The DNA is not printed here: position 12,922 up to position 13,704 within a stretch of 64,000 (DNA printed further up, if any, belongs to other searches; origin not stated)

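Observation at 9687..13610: TIR / pentapeptide / WD40 giant protein without an NTPase module, coupled to a 160-aa partner of different composition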

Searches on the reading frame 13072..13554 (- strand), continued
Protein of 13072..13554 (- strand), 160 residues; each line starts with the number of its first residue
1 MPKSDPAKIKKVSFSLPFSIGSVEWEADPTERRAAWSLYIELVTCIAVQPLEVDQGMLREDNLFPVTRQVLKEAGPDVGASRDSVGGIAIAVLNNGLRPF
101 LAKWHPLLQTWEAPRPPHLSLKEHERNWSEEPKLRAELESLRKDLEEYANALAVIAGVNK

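Call 43: predict_structure(alignment_id=A1)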
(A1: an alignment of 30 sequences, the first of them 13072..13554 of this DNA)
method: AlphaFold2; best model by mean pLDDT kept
length: 160 residues; sequences in the alignment: 30
mean_pLDDT: 52.1   pTM: 0.46
mean pLDDT of the five models: 52.1, 48.7, 47.1, 45.8, 44.7
residues with pLDDT >= 90: 0; 70-90: 28; 50-70: 46; < 50: 86
segments of 3 or more residues with pLDDT < 50: 1-27, 29-84, 158-160
pLDDT, mean of each block of 10 residues (from residue 1): 38 40 43 45 38 34 40 41 51 63 67 74 71 74 65 51
secondary structure, 60 per line:
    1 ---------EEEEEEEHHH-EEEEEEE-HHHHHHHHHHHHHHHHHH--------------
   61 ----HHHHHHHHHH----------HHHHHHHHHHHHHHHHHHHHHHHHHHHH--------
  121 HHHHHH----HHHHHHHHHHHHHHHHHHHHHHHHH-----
elements in order: E10-16 E21-27 H29-46 H65-74 H85-112 H121-126 H131-155

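Call 45: find_homologous_proteins(query=A4, max_evalue=0.001)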
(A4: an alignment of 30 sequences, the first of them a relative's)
Query A4 (30 sequences) (165 aa, profile of the alignment): 2150 proteins with E <= 0.001 among 8000 candidates; the best 120 are listed.
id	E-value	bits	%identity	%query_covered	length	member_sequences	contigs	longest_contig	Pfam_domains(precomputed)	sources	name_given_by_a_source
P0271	8.3e-66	239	51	93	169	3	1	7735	-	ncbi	-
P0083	3.3e-65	237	52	99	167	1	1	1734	-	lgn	-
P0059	4.8e-65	236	52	99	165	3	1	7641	-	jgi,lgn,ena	jgi:hypothetical protein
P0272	7.2e-65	236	42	95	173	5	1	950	-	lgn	-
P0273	8.7e-65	235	53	93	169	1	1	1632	-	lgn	-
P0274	1.2e-64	235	50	94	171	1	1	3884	-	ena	-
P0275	3.1e-64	234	43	95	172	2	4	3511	-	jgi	jgi:hypothetical protein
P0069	3.6e-64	233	51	99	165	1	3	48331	-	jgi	jgi:hypothetical protein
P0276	4.6e-64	233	52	93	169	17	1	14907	-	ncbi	-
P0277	5.9e-64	233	40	95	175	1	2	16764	-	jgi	jgi:hypothetical protein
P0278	6.8e-64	232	52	93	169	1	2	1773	-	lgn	-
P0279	7.5e-64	232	41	100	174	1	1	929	-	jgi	jgi:hypothetical protein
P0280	7.9e-64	232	50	99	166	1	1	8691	-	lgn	-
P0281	1.1e-63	232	48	95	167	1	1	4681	-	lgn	-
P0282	1.2e-63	232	50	94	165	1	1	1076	-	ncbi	-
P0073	1.8e-63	231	54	99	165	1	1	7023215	-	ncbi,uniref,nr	ncbi:hypothetical protein [Calothrix sp. PCC 7507]|uniref:hypothetical protein n=1 Tax=Calothrix sp.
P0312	1.1e-62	229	38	94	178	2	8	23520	-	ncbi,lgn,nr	ncbi:MAG: hypothetical protein H5U02_07425 [Clostridia bacterium]|nr:hypothetical protein [Clostridi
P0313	1.1e-62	228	41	85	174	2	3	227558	-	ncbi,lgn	-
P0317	1.4e-62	228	39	95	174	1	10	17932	-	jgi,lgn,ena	-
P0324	1.8e-62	228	40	95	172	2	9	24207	-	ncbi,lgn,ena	-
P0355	3.4e-62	227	40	95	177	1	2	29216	-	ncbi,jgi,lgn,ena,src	-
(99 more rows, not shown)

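Call 48: find_encoding_contigs(protein=P0312, flank=5000, max_places=2)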
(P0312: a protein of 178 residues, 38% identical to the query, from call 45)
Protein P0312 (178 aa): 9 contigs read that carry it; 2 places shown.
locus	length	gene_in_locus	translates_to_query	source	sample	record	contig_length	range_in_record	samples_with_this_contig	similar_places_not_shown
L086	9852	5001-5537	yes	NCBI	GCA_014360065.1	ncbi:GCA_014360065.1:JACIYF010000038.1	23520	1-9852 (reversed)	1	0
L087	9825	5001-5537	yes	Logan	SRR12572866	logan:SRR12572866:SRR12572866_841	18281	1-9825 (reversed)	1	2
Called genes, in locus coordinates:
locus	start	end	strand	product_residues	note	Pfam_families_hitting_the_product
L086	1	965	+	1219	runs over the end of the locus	PF01555:N6_N4_Mtase (faint)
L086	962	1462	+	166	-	-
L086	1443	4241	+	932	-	PF13872:AAA_34 (faint), PF00176:SNF2-rel_dom, PF00270:DEAD, PF04851:ResIII, PF00271:Helicase_C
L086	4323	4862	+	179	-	PF08937:ThsB_TIR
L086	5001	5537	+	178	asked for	-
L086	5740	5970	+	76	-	PF15919:HicB_lk_antitox, PF15970:HicB-like_2, PF21748:UPF0150 (weak)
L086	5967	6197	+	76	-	PF07927:HicA_toxin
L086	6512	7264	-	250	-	PF01464:SLT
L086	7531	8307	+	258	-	PF09339:HTH_IclR, PF01614:IclR_C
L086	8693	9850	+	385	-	PF13433:Peripla_BP_5, PF13458:Peripla_BP_6, PF01094:ANF_receptor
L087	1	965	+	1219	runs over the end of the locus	PF01555:N6_N4_Mtase (faint)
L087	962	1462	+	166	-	-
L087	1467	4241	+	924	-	PF13872:AAA_34 (faint), PF00176:SNF2-rel_dom, PF00270:DEAD, PF04851:ResIII, PF00271:Helicase_C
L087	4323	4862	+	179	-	PF08937:ThsB_TIR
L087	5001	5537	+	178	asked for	-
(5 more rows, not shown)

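Call 49: find_encoding_contigs(protein=P0313, flank=5000, max_places=2)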
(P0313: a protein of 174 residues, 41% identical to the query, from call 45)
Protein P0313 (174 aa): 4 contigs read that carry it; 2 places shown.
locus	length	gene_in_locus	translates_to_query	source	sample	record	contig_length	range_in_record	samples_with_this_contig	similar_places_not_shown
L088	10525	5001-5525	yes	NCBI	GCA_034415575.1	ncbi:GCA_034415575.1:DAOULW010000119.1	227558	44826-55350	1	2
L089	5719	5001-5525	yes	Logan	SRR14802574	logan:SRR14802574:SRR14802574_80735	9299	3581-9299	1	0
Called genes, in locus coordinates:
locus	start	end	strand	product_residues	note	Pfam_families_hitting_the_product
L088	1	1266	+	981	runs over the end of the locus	PF01637:ATPase_2, PF13191:AAA_16 (weak), PF13401:AAA_22 (weak), PF24575:TPR_Slam (faint), PF00515:TPR_1 (faint), PF07719:TPR_2 (faint), PF13181:TPR_8 (faint), PF13432:TPR_16 (weak), +8 more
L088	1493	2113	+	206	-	PF01582:TIR (weak), PF13676:TIR_2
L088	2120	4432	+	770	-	PF01656:CbiA (weak), PF13614:AAA_31 (weak), PF13191:AAA_16 (weak)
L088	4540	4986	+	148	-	PF08937:ThsB_TIR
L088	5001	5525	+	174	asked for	-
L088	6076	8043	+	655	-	PF13675:PilJ, PF00672:HAMP, PF01590:GAF, PF13185:GAF_2, PF13492:GAF_3, PF07730:HisKA_3, PF13581:HATPase_c_2, PF02518:HATPase_c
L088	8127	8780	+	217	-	PF00072:Response_reg, PF00196:GerE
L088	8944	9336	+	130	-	-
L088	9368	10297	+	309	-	PF00034:Cytochrom_C, PF13442:Cytochrome_CBB3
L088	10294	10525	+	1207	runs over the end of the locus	PF00384:Molybdopterin, PF28599:NarG_dom_V, PF01568:Molydop_binding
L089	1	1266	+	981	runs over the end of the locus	PF01637:ATPase_2, PF13191:AAA_16 (weak), PF13401:AAA_22 (weak), PF24575:TPR_Slam (faint), PF00515:TPR_1 (faint), PF07719:TPR_2 (faint), PF13181:TPR_8 (faint), PF13432:TPR_16 (weak), +8 more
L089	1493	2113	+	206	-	PF01582:TIR (weak), PF13676:TIR_2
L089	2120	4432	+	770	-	PF01656:CbiA (weak), PF13614:AAA_31 (weak), PF13191:AAA_16 (weak)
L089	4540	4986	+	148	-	PF08937:ThsB_TIR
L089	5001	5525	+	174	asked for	-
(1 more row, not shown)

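Call 50: find_encoding_contigs(protein=P0355, flank=5000, max_places=2)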
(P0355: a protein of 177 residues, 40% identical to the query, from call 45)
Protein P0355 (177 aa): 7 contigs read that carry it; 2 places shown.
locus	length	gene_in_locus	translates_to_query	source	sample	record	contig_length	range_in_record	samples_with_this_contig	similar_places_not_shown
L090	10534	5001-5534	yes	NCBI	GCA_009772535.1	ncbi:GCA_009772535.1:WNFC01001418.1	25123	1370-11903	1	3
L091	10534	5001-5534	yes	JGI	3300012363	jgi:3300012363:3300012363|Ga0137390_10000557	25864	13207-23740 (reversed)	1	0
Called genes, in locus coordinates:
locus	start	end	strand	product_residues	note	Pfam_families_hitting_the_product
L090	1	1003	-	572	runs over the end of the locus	-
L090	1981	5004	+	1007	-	PF13676:TIR_2, PF07704:PSK_trans_fac (faint), PF13374:TPR_10, PF13424:TPR_12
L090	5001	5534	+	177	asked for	-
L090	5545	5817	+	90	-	PF13676:TIR_2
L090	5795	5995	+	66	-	-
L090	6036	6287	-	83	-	-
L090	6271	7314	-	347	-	PF13683:rve_3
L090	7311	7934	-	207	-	-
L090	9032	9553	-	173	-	-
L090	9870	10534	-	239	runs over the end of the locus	-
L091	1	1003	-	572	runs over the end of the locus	-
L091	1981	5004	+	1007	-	PF13676:TIR_2, PF07704:PSK_trans_fac (faint), PF13374:TPR_10, PF13424:TPR_12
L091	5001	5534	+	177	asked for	-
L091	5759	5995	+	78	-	-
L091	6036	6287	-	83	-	-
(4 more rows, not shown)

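Call 52: predict_structure(alignment_id=A5)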
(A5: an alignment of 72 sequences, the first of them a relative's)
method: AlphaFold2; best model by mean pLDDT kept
length: 165 residues; sequences in the alignment: 72
mean_pLDDT: 85.4   pTM: 0.79
mean pLDDT of the five models: 85.4, 85.3, 84.3, 82.5, 81.4
residues with pLDDT >= 90: 102; 70-90: 43; 50-70: 11; < 50: 9
segments of 3 or more residues with pLDDT < 50: 1-9
pLDDT, mean of each block of 10 residues (from residue 1): 44 73 77 94 83 79 94 94 81 93 96 95 92 93 93 91 75
secondary structure, 60 per line:
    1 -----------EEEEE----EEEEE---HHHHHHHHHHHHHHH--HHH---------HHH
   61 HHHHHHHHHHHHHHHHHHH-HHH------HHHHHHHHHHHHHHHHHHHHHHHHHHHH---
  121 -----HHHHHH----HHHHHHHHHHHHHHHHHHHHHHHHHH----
elements in order: E12-16 E21-25 H29-43 H58-79 H90-117 H126-131 H136-161

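Call 58: fold_search(model_id=the predicted structure, library=pdb)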
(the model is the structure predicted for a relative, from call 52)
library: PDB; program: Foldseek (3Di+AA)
matches with E <= 10: 264; with E <= 0.001: 0
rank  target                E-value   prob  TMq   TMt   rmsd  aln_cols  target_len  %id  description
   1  9se5                  2.6e-01  0.60  0.34  0.06   8.8       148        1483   14  Mouse otoferlin (216-1931) in the lipid-free, Ca2+-bound state, "open" conformation (class 2) (released 2025-11-05)
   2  4g01_A                5.5e-01  0.20  0.27  0.21  12.6       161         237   14  ARA7-GDP-Ca2+/VPS9a (released 2013-02-27)
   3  9dee                  8.0e-01  0.14  0.23  0.24  15.4       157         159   16  The designed serine hydrolase known as super (released 2025-02-19)
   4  6wti_C                1.0e+00  0.28  0.35  0.33   6.9       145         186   14  The Cryo-EM structure of the ubiquinol oxidase from Escherichia coli (released 2021-01-20)
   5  1dow_A                1.1e+00  0.25  0.34  0.30   6.8       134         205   16  CRYSTAL STRUCTURE OF A CHIMERA OF BETA-CATENIN AND ALPHA-CATENIN (released 2000-07-12)
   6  7cub_C                1.2e+00  0.16  0.31  0.29   7.7       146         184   12  2.55-Angstrom Cryo-EM structure of Cytochrome bo3 from Escherichia coli in Native Membrane (released 2021-08-25)
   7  7w9u_C                1.3e+00  0.33  0.37  0.43   6.0       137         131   12  Crystal Structure of Zn bound human Focal Adhesion Targeting (FAT) domain of the Focal Adhesion Kinase (released 2022-12-21)
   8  8sji_B                1.3e+00  0.28  0.33  0.45   6.8       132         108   14  Apo Structure of Computationally Designed Homotrimer TP1 (released 2023-07-05)
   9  9sea                  1.3e+00  0.23  0.34  0.06   8.9       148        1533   14  Mouse otoferlin (216-1931) in complex with a lipid nanodisc (comprising 25% PS and 5% PIP2) (released 2025-11-05)
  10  5f28_G                1.3e+00  0.18  0.30  0.35   8.2       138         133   16  Crystal structure of FAT domain of Focal Adhesion Kinase (FAK) bound to the transcription factor MEF2C (released 2016-07-13)
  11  8xeh_B                1.4e+00  0.15  0.27  0.31   9.5       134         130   15  Crystal structure of HEPN-MNT complex (released 2024-12-18)
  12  6ho4                  1.5e+00  0.09  0.22  0.20  11.5       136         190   17  TRANSCRIPTIONAL REPRESSOR ETHR FROM MYCOBACTERIUM TUBERCULOSIS IN COMPLEX WITH BDM44693 (released 2018-12-26)
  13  7w8i                  1.6e+00  0.16  0.31  0.36   8.9       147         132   14  Crystal structure of Zn bound human Focal Adhesion Targeting (FAT) domain of the Focal Adhesion Kinase (released 2022-12-21)
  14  7xmc_C                1.6e+00  0.14  0.32  0.30   7.3       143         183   11  Cryo-EM structure of Cytochrome bo3 from Escherichia coli, apo structure with DMSO (released 2022-12-21)
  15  2efh_A                1.6e+00  0.08  0.23  0.18  16.6       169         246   14  Ara7-GDP/AtVps9a(D185N) (released 2008-02-26)
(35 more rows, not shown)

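Call 63: fold_search(model_id=the predicted structure, library=viral)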
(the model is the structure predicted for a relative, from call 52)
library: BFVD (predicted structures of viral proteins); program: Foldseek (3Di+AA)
matches with E <= 10: 282; with E <= 0.001: 0
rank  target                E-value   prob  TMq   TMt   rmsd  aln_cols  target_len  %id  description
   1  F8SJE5                5.0e-02  0.60  0.30  0.27  13.2       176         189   11  Uncharacterized protein 309 [Pseudomonas phage PhiPA3]
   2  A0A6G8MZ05            2.3e-01  0.54  0.30  0.33   9.2       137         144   19  Uncharacterized protein [Cedratvirus kamchatka]
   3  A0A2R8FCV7            3.0e-01  0.75  0.38  0.52   5.7       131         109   17  Uncharacterized protein [Brazilian cedratvirus IHUMI]
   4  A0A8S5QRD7            4.4e-01  0.25  0.30  0.23   9.2       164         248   11  Uncharacterized protein [Myoviridae sp. ctoNH1]
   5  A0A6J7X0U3            6.0e-01  0.07  0.18  0.17  23.3       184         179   12  Uncharacterized protein [uncultured Caudovirales phage]
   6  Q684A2                6.3e-01  0.44  0.35  0.46   7.8       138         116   14  (no name in the UniProt tables at hand)
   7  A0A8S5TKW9            6.3e-01  0.13  0.22  0.12  10.9       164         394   13  Uncharacterized protein [Siphoviridae sp. ctGkF2]
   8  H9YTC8                7.4e-01  0.38  0.35  0.26   7.6       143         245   12  (no name in the UniProt tables at hand)
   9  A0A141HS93            7.4e-01  0.20  0.24  0.07   8.2       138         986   18  (no name in the UniProt tables at hand)
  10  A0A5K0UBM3            8.2e-01  0.41  0.37  0.17  10.8       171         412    9  Uncharacterized protein [Yasminevirus sp. GU-2018]
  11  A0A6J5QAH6            8.2e-01  0.21  0.26  0.11   9.9       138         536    9  Uncharacterized protein [uncultured Caudovirales phage]
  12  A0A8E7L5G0            8.2e-01  0.13  0.24  0.20  11.6       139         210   19  Replication-associated protein [Emberiza tristrami Genomoviridae sp.]
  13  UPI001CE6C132         9.1e-01  0.06  0.16  0.09  15.1       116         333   14  (no name look-up for this kind of identifier)
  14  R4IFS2                1.1e+00  0.11  0.22  0.24  12.8       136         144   12  (no name in the UniProt tables at hand)
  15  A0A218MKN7            1.2e+00  0.13  0.18  0.31   7.1        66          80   14  Uncharacterized protein [uncultured virus]
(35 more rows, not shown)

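Call 73: find_related_loci(query=A6, collection=metagenome_contigs, flank=4000)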
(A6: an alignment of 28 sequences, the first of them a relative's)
Query A6 (174 aa) in metagenome_contigs; peptide patterns used: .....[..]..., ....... (x = any residue, [..] = any of these).
499 stretches matched a pattern; 416 encode a relative of the query (tblastn E <= 1e-3); the best 80 are kept; 80 distinct loci.
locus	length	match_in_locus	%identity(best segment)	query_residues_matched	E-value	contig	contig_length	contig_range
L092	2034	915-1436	83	1-174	3e-100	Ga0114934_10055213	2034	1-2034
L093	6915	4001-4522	83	1-174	3e-94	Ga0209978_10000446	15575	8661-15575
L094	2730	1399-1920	83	1-174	7e-96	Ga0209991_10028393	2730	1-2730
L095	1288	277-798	81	1-174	4e-100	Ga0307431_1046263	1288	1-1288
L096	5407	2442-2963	81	1-174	5e-93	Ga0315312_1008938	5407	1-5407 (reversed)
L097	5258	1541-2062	79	1-174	8e-93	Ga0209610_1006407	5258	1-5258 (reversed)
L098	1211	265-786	80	1-174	1e-99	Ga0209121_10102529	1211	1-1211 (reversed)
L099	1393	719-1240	79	1-174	1e-98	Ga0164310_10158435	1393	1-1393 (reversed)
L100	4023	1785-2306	79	1-174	1e-90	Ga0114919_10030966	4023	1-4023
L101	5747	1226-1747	79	1-174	3e-90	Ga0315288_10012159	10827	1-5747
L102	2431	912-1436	79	2-172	3e-92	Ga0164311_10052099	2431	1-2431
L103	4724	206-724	80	2-172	7e-90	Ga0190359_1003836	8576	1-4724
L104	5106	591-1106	78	1-172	8e-90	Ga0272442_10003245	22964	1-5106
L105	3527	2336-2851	80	1-172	2e-90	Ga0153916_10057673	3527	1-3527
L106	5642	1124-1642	78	1-173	2e-89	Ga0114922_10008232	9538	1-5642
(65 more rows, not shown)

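Call 76: search_protein_families(library=pfam, alignment_id=A7, max_evalue=0.001)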
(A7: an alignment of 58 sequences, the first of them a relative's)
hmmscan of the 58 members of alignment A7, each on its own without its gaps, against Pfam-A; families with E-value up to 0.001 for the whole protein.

A. member 1, L092:279-899:+ (207 aa): 2 families
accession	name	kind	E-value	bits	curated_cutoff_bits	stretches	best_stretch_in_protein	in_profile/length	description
PF08937.16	ThsB_TIR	-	3.9e-20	72.6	21.2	1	36-138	1-97/100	Thoeris protein ThsB, TIR-like domain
PF13676.11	TIR_2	-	0.0002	22.3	28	1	35-125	1-81/122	TIR domain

B. families by the number of members that match (of 58 scanned): 13 families
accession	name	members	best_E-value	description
PF08937.16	ThsB_TIR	40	4.9e-21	Thoeris protein ThsB, TIR-like domain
PF13676.11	TIR_2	24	1.9e-26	TIR domain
PF01582.25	TIR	6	1.4e-11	TIR domain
PF14559.12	TPR_19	1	1e-16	Tetratricopeptide repeat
PF07719.23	TPR_2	1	8.3e-07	Tetratricopeptide repeat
PF13432.12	TPR_16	1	3.3e-06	Tetratricopeptide repeat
PF13424.12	TPR_12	1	3.1e-05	Tetratricopeptide repeat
PF12895.13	ANAPC3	1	5.8e-05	Anaphase-promoting complex, cyclosome, subunit 3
PF13428.12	TPR_14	1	6.8e-05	Tetratricopeptide repeat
PF00515.34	TPR_1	1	0.00012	Tetratricopeptide repeat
PF25058.1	ARM_TT21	1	0.00013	Tetratricopeptide repeat protein 21 ARM repeat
PF25206.1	DUF7836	1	0.00049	Domain of unknown function (DUF7836)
PF13181.12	TPR_8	1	0.00062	Tetratricopeptide repeat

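Call 89: search_protein_families(library=pfam, alignment_id=A8, max_evalue=0.001)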
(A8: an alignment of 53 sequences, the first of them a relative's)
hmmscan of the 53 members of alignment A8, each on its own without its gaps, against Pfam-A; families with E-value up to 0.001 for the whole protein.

A. member 1, P0124 (270 aa): 0 families

B. families by the number of members that match (of 53 scanned): 16 families
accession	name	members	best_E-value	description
PF01381.28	HTH_3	10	1.3e-14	Helix-turn-helix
PF13560.12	HTH_31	9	2e-16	Helix-turn-helix domain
PF12844.13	HTH_19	6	2.3e-08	Helix-turn-helix domain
PF13676.11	TIR_2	3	3.7e-27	TIR domain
PF01582.25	TIR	2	3e-07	TIR domain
PF03704.23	BTAD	1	4.1e-27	Bacterial transcriptional activator domain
PF19960.5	EAD7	1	1.2e-15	Effector-associated domain 7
PF08937.16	ThsB_TIR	1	6.2e-07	Thoeris protein ThsB, TIR-like domain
PF14559.12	TPR_19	1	6.9e-06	Tetratricopeptide repeat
PF00149.33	Metallophos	1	1.9e-05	Calcineurin-like phosphoesterase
PF19955.5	EAD1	1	0.00015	Effector-associated domain 1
PF04545.22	Sigma70_r4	1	0.00017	Sigma-70, region 4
PF06305.16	LapA_dom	1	0.00052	Lipopolysaccharide assembly protein A domain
PF13443.12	HTH_26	1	0.00056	Cro/C1-type HTH DNA-binding domain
PF13404.12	HTH_AsnC-type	1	0.0009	AsnC-type helix-turn-helix domain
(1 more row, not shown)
